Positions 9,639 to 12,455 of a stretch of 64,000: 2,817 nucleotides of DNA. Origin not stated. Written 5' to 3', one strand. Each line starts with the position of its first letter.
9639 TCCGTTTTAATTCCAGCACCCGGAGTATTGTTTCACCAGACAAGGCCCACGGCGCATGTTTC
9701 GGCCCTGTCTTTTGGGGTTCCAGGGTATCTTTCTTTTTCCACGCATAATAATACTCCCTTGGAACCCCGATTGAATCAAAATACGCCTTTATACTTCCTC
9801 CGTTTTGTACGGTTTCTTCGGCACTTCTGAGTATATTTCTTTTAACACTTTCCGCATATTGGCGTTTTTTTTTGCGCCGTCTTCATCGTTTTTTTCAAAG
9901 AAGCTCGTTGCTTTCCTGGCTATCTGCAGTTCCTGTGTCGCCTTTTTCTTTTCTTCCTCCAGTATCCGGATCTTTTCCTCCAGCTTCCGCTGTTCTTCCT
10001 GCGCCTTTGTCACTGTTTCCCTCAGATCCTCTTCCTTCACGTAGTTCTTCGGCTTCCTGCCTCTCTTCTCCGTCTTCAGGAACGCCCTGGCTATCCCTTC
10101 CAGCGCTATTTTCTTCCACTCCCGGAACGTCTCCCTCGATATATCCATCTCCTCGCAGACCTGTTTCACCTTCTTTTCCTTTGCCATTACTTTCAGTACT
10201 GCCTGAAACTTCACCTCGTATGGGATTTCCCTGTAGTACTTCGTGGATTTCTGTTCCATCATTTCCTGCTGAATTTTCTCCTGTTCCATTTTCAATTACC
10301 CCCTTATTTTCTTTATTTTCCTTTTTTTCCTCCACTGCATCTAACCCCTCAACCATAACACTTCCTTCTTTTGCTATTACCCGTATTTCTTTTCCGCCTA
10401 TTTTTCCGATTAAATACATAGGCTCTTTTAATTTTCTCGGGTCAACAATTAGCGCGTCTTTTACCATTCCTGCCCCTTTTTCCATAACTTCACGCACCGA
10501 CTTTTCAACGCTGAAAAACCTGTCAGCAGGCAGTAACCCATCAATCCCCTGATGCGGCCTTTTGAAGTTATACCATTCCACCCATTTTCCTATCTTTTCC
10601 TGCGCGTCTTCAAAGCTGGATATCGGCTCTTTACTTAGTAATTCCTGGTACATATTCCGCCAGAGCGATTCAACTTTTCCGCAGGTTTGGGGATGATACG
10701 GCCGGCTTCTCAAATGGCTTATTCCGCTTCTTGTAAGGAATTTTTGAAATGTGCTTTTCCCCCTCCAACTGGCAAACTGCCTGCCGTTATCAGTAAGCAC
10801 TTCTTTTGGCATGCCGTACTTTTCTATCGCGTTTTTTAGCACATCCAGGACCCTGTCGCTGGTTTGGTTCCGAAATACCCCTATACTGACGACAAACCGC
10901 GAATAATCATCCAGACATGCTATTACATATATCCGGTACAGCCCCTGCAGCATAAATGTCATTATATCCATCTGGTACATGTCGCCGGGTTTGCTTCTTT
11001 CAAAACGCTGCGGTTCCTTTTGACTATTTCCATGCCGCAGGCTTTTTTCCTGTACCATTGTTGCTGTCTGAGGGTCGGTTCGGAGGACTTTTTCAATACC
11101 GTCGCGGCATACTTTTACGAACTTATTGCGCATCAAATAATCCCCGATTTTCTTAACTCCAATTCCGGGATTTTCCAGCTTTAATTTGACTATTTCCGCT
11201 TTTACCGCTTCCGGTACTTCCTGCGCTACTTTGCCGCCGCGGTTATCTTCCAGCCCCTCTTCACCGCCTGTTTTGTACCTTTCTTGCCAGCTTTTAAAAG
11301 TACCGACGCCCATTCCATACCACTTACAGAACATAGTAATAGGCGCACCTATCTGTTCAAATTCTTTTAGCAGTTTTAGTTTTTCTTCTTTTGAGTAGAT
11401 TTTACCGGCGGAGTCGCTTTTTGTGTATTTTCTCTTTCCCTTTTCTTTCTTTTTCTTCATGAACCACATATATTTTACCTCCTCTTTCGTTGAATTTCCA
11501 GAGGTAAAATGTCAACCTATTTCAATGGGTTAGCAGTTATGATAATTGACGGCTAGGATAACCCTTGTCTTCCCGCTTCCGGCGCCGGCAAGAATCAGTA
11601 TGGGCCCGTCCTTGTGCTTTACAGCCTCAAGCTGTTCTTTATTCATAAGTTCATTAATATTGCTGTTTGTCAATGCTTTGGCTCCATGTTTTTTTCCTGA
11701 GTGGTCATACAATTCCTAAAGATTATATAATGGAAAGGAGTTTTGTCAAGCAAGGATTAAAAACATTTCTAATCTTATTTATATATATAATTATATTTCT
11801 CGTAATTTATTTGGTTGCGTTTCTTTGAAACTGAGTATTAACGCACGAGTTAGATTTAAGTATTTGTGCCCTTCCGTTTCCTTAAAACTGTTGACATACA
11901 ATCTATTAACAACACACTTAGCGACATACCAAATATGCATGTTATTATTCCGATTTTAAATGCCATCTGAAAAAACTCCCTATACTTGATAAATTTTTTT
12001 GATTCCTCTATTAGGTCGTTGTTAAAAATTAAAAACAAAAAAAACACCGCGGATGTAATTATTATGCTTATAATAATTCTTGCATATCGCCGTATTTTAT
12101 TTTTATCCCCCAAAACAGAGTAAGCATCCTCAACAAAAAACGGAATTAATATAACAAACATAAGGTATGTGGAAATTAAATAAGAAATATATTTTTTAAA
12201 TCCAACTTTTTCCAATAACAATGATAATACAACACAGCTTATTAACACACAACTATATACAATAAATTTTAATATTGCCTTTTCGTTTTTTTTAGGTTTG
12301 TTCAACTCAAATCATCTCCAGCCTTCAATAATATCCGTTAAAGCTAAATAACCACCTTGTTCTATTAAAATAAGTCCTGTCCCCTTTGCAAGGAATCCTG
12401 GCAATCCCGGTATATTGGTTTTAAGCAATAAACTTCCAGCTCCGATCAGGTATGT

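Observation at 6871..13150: AT-rich island with two orphan RHS C-terminal toxin tips, each followed by a candidate immunity gene, separated by nested IS elements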

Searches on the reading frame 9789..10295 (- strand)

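Call 3: search_protein_families(library=pfam, proteins=[window:9789-10295:-], max_evalue=0.1)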
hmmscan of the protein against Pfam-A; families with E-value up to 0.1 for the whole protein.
window:9789-10295:- (168 aa): 8 families
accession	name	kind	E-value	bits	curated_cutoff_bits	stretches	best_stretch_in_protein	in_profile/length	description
PF13551.12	HTH_29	-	1e-06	29.2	28.1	1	31-90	3-62/64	Winged helix-turn helix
PF13518.12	HTH_28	-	4.3e-06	27.1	25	1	29-81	2-52/52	Helix-turn-helix domain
PF01527.26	HTH_Tnp_1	-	4.4e-06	27.3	24.1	1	27-108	10-73/75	Transposase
PF13384.12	HTH_23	-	0.00082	19.6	24.6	1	29-68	7-46/50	Homeodomain-like domain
PF07374.17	DUF1492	-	0.0072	16.9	21.5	1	26-65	56-96/100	Protein of unknown function (DUF1492)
PF00196.25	GerE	-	0.019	15.1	23.5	1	32-56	9-33/57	Bacterial regulatory proteins, luxR family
PF10668.15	Phage_terminase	-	0.033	14.3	22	1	37-63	19-45/67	Phage terminase small subunit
PF02796.21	HTH_7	-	0.053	14.1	23.8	0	41-57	22-38/45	Helix-turn-helix domain of resolvase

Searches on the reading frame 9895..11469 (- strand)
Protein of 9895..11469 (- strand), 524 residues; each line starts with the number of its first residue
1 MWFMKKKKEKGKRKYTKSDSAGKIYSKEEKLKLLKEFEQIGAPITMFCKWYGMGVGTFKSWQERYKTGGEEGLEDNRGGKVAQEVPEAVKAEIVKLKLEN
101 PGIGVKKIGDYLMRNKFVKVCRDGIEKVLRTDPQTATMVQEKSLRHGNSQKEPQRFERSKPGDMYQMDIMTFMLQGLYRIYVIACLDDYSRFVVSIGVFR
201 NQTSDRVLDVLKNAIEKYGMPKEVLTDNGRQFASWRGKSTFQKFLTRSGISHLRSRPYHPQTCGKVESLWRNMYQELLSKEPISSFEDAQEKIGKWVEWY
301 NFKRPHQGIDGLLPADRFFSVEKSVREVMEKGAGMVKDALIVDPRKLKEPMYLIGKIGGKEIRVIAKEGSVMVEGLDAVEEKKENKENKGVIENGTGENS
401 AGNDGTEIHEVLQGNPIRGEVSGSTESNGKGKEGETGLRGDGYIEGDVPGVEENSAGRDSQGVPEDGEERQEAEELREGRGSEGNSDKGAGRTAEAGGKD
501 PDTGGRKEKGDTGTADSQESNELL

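Call 3: search_protein_families(library=pfam, proteins=[window:9895-11469:-], max_evalue=0.1)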
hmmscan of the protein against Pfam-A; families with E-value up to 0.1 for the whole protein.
window:9895-11469:- (524 aa): 9 families
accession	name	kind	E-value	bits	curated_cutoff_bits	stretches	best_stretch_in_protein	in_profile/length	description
PF00665.32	rve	-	2.5e-20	73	32.6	1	159-260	2-102/102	Integrase core domain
PF13683.12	rve_3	-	1.9e-16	60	26.5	1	249-314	2-67/67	Integrase core domain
PF24764.1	rva_4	-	5.5e-10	39.7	26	1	177-279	21-118/194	Integrase core domain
PF13565.12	HTH_32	-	1.2e-08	35.9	33.7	1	57-129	1-73/73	Homeodomain-like domain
PF13518.12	HTH_28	-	1.9e-08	34.6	25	1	29-80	1-51/52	Helix-turn-helix domain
PF13384.12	HTH_23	-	6.4e-05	23.1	24.6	1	26-73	3-49/50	Homeodomain-like domain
PF13551.12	HTH_29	-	0.00013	22.4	28.1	1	44-80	15-51/64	Winged helix-turn helix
PF13333.12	rve_2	-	0.00024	21.6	22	1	267-314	1-48/56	Integrase core domain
PF01527.26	HTH_Tnp_1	-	0.00072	20.2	24.1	1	25-97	7-71/75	Transposase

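Call 8: search_protein_families(library=ncbifam, proteins=[window:9895-11469:-], max_evalue=1)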
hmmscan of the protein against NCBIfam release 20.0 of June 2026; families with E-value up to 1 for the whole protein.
window:9895-11469:- (524 aa): 6 families
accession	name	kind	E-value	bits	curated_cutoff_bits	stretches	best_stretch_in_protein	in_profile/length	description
NF033577.2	transpos_IS481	equivalog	1.1e-64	218.7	224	1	30-318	2-284/284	IS481 family transposase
NF033516.0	transpos_IS3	equivalog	1.8e-41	142.6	160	2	86-315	132-366/369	IS3 family transposase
NF033546.1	transpos_IS21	equivalog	5.1e-14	52.5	160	1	151-324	105-287/294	IS21 family transposase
NF033594.2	transpos_ISNCY_2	equivalog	7.6e-14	51.6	250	1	58-303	27-280/368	ISNCY family transposase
NF033545.0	transpos_IS630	equivalog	7.3e-09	35.5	100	2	39-137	10-116/299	IS630 family transposase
NF047593.1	IS66_ISAeme5_TnpA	equivalog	0.088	13.3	28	1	32-88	8-61/79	IS66 family insertion sequence element accessory protein TnpA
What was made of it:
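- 8795..11561 (-): 2767-bp IS unit bounded by ~55-bp imperfect inverted repeats (8795-8849 / 11506-11561), with no target-site duplication (AATTTC vs CCCTTG). Contents: an IS481-type transposase at 9895-11469 (524 aa, with a low-complexity tail); an IS3-OrfA-like HTH ORF at 9789-10295; and an rve/DDE ORF at 8824-9681. At least 9890-11561 is multi-copy in the source sample. Families: calls 3, 8.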

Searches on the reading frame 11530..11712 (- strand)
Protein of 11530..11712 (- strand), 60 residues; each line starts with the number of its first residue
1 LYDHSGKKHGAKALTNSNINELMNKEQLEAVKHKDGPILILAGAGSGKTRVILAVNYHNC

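Call 3: search_protein_families(library=pfam, proteins=[window:11530-11712:-], max_evalue=0.1)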
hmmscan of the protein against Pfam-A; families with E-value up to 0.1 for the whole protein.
window:11530-11712:- (60 aa): 5 families
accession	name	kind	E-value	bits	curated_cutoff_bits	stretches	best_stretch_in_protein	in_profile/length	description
PF00580.27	UvrD-helicase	-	5.3e-10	39.9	23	1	23-54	1-32/271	UvrD/REP helicase N-terminal domain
PF13245.12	AAA_19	-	0.00031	21.4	25.1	1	27-55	1-31/134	AAA domain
PF04851.21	ResIII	-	0.051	13.9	22.5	1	25-55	13-43/164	Type III restriction enzyme, res subunit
PF14532.12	Sigma54_activ_2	-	0.06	14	25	1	25-51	11-37/138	Sigma-54 interaction domain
PF13604.12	AAA_30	-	0.08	13.1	27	1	23-55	2-38/191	AAA domain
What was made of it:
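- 11562..11712 (-): N-terminal stub of a UvrD/PcrA-like helicase (Walker A GAGSGKT), truncated by the IS end. It is preceded by a perfect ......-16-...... at 11749-11722. PF00580 E 5e-10, positions 1-32 of 271 (call 3).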

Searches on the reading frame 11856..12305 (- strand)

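Call 3: search_protein_families(library=pfam, proteins=[window:11856-12305:-], max_evalue=0.1)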
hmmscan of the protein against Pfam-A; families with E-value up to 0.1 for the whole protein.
window:11856-12305:- (149 aa): 2 families
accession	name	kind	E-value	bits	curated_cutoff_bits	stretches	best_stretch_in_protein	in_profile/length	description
PF07331.16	TctB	-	0.00014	22.5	29.1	1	15-91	68-128/137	Tripartite tricarboxylate transporter TctB family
PF18948.5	DUF5692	-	0.0011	18.7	27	1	19-90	202-274/304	Family of unknown function (DUF5692)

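Call 8: search_protein_families(library=ncbifam, proteins=[window:11856-12305:-], max_evalue=1)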
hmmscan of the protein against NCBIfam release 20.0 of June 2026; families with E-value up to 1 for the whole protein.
window:11856-12305:- (149 aa): 7 families
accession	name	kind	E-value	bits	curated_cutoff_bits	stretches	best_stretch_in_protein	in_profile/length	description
NF047679.1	LIC10906_fam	subfamily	0.0011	18.6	200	1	7-134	10-134/283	LIC10906 family membrane protein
TIGR00659.1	TIGR00659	equivalog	0.0053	16.3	249.7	1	13-88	26-100/226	CidB/LrgB family autolysis modulator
TIGR03025.1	EPS_sugtrans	subfamily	0.0081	15.4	295.55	1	16-127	6-108/445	exopolysaccharide biosynthesis polyprenyl glycosylphosphotransferase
TIGR02896.1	spore_III_AF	equivalog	0.011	16.1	61.3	0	20-57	13-50/106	stage III sporulation protein AF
NF001981.1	PRK00773.1-1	equivalog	0.077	13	40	1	59-75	32-48/56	50S ribosomal protein L18Ae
NF045846.1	MSC0882_dom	subfamily_domain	0.12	11.5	60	1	10-75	12-83/244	MSC_0882 family membrane protein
NF045996.1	MAG0920_fam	subfamily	0.64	9.4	43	1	11-58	65-114/232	MAG0920 family protein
